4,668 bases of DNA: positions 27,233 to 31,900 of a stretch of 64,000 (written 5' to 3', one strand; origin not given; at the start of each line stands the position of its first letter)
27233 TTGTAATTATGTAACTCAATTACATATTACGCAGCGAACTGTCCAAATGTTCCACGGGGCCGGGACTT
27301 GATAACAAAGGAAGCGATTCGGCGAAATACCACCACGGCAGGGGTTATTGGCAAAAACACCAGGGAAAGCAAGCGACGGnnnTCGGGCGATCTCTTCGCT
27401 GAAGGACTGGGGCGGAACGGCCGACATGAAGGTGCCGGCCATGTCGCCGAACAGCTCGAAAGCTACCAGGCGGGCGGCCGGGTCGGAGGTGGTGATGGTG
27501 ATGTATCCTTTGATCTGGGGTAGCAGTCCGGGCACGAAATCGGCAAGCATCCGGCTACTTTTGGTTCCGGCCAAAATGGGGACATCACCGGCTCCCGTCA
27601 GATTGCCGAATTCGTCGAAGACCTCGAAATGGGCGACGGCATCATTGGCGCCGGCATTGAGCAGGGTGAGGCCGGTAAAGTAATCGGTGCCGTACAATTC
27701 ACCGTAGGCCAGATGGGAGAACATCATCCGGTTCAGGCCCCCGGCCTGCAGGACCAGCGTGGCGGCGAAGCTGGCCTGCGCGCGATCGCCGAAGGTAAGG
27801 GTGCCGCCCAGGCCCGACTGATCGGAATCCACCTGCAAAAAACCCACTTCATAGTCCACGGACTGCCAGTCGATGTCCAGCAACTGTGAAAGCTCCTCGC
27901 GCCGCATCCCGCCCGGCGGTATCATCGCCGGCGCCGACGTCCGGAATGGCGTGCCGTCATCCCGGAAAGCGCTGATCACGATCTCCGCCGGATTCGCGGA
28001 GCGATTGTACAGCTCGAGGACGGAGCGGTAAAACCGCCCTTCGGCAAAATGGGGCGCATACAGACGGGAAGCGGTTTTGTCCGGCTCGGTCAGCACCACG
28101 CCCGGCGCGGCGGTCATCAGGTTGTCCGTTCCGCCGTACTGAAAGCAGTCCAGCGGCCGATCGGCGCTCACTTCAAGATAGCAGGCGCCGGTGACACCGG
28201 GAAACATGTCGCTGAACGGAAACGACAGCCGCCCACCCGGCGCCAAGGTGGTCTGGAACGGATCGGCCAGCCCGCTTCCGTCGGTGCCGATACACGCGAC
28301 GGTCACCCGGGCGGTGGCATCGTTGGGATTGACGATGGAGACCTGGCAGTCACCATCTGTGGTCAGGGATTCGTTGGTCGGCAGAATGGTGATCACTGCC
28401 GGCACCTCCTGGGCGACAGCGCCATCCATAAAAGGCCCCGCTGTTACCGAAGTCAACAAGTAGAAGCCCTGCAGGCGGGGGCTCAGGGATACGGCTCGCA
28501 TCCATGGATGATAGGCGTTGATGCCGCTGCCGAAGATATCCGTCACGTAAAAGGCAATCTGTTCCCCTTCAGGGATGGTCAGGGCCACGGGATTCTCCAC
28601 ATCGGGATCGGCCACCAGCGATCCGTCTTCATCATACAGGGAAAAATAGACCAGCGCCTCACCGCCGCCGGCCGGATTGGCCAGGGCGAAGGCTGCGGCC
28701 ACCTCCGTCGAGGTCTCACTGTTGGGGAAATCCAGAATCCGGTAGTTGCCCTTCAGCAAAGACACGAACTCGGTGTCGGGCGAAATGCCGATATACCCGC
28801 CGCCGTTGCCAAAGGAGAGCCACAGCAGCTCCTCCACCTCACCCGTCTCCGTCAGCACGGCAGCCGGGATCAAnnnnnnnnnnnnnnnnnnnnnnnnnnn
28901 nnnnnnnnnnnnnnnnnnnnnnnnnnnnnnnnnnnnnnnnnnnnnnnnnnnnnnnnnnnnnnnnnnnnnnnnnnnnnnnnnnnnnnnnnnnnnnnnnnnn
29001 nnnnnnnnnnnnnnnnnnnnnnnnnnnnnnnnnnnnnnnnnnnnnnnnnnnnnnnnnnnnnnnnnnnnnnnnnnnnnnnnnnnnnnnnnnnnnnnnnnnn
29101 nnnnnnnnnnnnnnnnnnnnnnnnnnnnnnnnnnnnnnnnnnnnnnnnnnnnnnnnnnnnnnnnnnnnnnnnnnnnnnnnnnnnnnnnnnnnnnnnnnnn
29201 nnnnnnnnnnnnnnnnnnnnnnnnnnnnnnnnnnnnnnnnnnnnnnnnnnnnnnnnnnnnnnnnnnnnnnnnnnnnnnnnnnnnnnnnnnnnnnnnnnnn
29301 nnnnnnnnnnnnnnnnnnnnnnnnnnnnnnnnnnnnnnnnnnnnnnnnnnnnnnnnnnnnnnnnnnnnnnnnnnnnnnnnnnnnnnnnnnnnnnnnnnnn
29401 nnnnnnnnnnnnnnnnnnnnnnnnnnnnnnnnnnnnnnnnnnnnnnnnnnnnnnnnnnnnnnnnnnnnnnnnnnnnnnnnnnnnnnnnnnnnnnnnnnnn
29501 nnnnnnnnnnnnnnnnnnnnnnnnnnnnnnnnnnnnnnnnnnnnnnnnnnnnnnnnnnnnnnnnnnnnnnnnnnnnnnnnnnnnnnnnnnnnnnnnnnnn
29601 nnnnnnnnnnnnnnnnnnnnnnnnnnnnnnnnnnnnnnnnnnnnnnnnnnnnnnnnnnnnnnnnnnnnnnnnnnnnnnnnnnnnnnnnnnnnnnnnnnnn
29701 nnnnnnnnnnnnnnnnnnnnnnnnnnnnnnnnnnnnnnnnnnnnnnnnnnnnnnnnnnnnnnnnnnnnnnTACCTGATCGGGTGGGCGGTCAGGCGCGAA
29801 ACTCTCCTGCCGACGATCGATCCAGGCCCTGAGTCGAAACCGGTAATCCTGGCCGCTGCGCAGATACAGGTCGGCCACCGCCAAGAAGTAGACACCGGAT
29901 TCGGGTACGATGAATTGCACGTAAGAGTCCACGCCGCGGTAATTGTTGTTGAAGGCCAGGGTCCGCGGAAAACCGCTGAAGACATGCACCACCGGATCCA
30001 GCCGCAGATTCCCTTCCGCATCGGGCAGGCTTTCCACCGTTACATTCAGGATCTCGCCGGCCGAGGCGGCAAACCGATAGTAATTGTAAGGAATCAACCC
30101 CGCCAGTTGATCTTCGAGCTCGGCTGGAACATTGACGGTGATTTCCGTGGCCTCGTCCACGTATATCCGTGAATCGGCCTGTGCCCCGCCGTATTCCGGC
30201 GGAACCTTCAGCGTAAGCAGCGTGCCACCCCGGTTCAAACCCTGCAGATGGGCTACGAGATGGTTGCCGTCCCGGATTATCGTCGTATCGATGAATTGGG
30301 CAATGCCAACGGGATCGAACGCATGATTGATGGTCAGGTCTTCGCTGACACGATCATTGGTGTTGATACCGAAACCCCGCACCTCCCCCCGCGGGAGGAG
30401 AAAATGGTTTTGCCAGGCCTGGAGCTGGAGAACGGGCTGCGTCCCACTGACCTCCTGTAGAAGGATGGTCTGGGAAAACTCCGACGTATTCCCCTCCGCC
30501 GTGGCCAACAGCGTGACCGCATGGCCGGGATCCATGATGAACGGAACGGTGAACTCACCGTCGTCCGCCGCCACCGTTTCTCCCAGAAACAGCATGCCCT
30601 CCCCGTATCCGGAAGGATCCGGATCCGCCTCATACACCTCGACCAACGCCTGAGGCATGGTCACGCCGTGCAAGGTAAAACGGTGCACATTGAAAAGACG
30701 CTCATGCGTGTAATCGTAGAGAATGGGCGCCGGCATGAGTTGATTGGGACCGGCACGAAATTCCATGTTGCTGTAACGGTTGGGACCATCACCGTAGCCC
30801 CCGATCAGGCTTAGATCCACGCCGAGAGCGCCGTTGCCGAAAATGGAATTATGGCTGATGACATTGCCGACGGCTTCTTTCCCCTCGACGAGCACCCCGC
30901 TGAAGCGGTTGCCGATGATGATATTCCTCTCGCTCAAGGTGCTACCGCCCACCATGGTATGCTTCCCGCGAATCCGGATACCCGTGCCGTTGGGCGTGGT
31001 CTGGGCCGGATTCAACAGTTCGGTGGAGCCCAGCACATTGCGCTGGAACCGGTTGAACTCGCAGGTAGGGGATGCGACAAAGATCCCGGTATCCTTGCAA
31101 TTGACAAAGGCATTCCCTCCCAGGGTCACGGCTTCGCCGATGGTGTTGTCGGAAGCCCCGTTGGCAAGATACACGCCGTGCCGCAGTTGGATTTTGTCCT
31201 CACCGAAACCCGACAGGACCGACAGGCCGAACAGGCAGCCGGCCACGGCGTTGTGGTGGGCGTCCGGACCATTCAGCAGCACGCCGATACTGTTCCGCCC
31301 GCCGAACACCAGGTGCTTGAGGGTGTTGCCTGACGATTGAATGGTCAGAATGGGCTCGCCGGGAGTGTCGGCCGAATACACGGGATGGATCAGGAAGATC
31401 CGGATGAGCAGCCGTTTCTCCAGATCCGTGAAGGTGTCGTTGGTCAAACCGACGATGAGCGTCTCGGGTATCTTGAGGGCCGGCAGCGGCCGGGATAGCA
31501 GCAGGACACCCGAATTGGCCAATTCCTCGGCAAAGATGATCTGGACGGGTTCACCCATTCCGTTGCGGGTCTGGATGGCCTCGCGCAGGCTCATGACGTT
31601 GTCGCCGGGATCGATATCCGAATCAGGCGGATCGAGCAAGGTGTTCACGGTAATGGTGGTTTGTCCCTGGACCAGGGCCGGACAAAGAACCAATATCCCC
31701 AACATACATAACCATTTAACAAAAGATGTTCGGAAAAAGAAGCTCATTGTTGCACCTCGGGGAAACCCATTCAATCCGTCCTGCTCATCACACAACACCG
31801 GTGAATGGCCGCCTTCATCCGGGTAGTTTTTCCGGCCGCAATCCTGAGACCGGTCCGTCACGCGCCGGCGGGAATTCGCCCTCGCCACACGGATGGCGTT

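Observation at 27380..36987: Minus-strand operon: membrane protein - nitroreductase - Ser/Thr kinase (TPR, TM, ectodomain) - periplasmic TPR protein - 1456-aa CSLREA/beta-helix/FG-GAP surface protein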

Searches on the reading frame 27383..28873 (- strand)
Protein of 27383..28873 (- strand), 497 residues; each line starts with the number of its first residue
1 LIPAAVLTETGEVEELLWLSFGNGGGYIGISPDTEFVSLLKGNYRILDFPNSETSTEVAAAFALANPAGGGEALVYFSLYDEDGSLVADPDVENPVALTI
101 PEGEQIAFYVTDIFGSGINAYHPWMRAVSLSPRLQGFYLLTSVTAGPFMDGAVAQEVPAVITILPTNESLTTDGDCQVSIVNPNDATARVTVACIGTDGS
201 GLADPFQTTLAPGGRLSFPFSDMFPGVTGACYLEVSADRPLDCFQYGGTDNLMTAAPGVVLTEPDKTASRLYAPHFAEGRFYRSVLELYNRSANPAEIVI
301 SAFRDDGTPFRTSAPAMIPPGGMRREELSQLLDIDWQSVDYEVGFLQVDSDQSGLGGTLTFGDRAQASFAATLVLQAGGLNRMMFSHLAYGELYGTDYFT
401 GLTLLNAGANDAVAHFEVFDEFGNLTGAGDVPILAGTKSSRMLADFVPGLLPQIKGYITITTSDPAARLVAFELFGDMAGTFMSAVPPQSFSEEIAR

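Call 42: search_protein_families(library=ncbifam, proteins=[window:27383-28873:-], max_evalue=5)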
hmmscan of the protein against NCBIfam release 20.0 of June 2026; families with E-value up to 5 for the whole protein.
window:27383-28873:- (497 aa): 0 families

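Call 43: search_protein_families(library=pfam, proteins=[window:27383-28873:-], max_evalue=5)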
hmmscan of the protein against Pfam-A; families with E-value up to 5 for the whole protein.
window:27383-28873:- (497 aa): 2 families
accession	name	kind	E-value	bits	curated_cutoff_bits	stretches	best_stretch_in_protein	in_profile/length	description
PF18986.5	DUF5719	-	2.8e-05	23.8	26.2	1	172-223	62-114/319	Family of unknown function (DUF5719)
PF15780.11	ASH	-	0.15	12.6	27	1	170-215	21-67/98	Abnormal spindle-like microcephaly-assoc'd, ASPM-SPD-2-Hydin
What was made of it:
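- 27404..28750 (-): Four tandem beta-sandwich repeats of about 105 aa with the ASRT/TM1070 (ASRAH) fold. This is the most conserved part of the giant protein. There is a weak DUF5719 hit (call 43).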

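Call 50: predict_structure(alignment_id=A3)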
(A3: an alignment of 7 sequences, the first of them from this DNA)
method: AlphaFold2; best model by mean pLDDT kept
length: 491 residues; sequences in the alignment: 7
mean_pLDDT: 73.1   pTM: 0.73
mean pLDDT of the five models: 73.1, 72.6, 69.6, 66.9, 58.3
residues with pLDDT >= 90: 118; 70-90: 188; 50-70: 114; < 50: 71
segments of 3 or more residues with pLDDT < 50: 1-37, 46-52, 134-150, 243-245, 488-491
pLDDT, mean of each block of 10 residues (from residue 1): 37 29 39 47 49 57 67 68 74 68 69 67 63 41 36 76 57 72 92 94 76 82 88 76 54 68 87 88 92 96 94 94 87 85 92 80 74 78 74 88 91 83 93 91 81 85 83 69 56 29
secondary structure, 60 per line:
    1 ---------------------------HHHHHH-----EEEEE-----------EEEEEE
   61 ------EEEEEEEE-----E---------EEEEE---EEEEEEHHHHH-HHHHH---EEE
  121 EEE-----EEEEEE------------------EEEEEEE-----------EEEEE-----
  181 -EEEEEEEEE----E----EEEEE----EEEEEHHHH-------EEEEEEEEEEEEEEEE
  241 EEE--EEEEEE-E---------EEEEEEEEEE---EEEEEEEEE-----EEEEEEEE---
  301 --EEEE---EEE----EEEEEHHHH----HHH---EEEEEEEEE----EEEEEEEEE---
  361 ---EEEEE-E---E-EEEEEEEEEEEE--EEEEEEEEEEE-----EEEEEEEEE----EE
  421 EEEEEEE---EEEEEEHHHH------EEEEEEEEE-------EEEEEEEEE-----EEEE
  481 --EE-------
elements in order: H28-33 E39-43 E55-60 E67-74 E90-94 E98-103 H104-108 H110-114 E118-123 E129-134 E153-159 E171-175 E182-190 E200-204 E209-213 H214-217 E225-243 E246-251 E263-272 E276-284 E290-297 E303-306 E310-312 E317-321 H322-325 E336-344 E349-357 E364-368 E376-387 E390-400 E406-414 E419-427 E431-436 H437-440 E447-455 E463-471 E477-480
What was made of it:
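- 27404..28750 (-): AF2 model: pLDDT 73, pTM 0.73 (call 50).
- On ASRAH superfamily (ASRT/TM1070): The model has pLDDT 73 (call 50).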

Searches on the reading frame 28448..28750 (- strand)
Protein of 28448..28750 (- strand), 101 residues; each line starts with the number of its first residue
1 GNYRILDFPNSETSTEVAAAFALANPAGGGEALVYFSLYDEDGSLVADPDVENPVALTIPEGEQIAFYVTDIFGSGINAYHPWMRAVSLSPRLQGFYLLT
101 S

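Call 82: search_solved_structures(query=A7, max_evalue=10, show_alignments=2)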
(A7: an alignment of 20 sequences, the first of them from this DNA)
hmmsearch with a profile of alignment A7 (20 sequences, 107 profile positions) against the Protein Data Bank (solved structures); distinct sequences matched with E-value up to 10: 6.
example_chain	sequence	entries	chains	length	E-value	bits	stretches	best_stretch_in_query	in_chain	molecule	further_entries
9sj2_C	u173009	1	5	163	0.011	19.1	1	26-64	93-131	AbpX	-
9rhp_A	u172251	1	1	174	0.013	18.9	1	26-64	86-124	Archaeal bundling protein X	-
2ii7_A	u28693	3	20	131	0.018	18.4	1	21-66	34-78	Anabaena sensory rhodopsin transducer protein | Sensory rhodopsin transducer protein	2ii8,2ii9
2iia_A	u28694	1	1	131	0.018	18.4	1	21-66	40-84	Sensory rhodopsin transducer protein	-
2ds4_A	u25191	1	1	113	0.5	13.8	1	27-88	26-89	Tripartite motif protein 45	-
2on5_A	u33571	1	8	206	1.8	11.9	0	36-83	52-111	Na Glutathione S-transferase 2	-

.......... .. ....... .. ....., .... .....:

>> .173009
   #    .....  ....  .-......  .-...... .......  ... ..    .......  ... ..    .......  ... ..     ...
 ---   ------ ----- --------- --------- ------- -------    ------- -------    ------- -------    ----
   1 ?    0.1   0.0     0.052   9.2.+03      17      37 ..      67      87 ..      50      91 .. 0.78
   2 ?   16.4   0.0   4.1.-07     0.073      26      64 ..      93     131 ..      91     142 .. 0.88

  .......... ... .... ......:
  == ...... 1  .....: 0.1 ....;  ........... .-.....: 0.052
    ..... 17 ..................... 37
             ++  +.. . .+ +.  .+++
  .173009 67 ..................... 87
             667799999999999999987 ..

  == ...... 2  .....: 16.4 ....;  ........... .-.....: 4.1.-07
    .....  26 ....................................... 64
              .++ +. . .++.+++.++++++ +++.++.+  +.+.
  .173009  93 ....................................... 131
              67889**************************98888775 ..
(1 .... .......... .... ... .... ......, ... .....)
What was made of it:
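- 27404..28750 (-): A profile of the repeats hits 2ii7 at E 0.018 (call 82).
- On ASRAH superfamily (ASRT/TM1070): The repeat profile hits 2ii7 at only E 0.018 (call 82).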

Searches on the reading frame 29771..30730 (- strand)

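Call 42: search_protein_families(library=ncbifam, proteins=[window:29771-30730:-], max_evalue=5)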
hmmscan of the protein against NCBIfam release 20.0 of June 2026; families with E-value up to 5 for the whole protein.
window:29771-30730:- (320 aa): 0 families

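Call 43: search_protein_families(library=pfam, proteins=[window:29771-30730:-], max_evalue=5)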
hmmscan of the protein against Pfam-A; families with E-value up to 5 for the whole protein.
window:29771-30730:- (320 aa): 2 families
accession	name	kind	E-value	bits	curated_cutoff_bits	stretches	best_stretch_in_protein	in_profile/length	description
PF04151.21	PPC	-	0.00021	22.5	25.9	1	215-285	2-68/70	Bacterial pre-peptidase C-terminal domain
PF17936.7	Big_6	-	0.13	13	27.6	1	19-84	16-75/83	Bacterial Ig domain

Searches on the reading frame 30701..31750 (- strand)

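Call 42: search_protein_families(library=ncbifam, proteins=[window:30701-31750:-], max_evalue=5)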
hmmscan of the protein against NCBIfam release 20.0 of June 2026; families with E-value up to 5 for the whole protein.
window:30701-31750:- (350 aa): 2 families
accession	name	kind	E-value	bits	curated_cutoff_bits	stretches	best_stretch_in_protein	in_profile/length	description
TIGR04214.1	CSLREA_Nterm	domain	0.033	14.1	25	1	33-61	1-25/27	CSLREA domain-containing protein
TIGR03804.1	para_beta_helix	repeat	0.36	10.6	19.45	0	274-307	13-43/44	parallel beta-helix repeat protein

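Call 43: search_protein_families(library=pfam, proteins=[window:30701-31750:-], max_evalue=5)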
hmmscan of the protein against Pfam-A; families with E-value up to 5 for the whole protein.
window:30701-31750:- (350 aa): 0 families
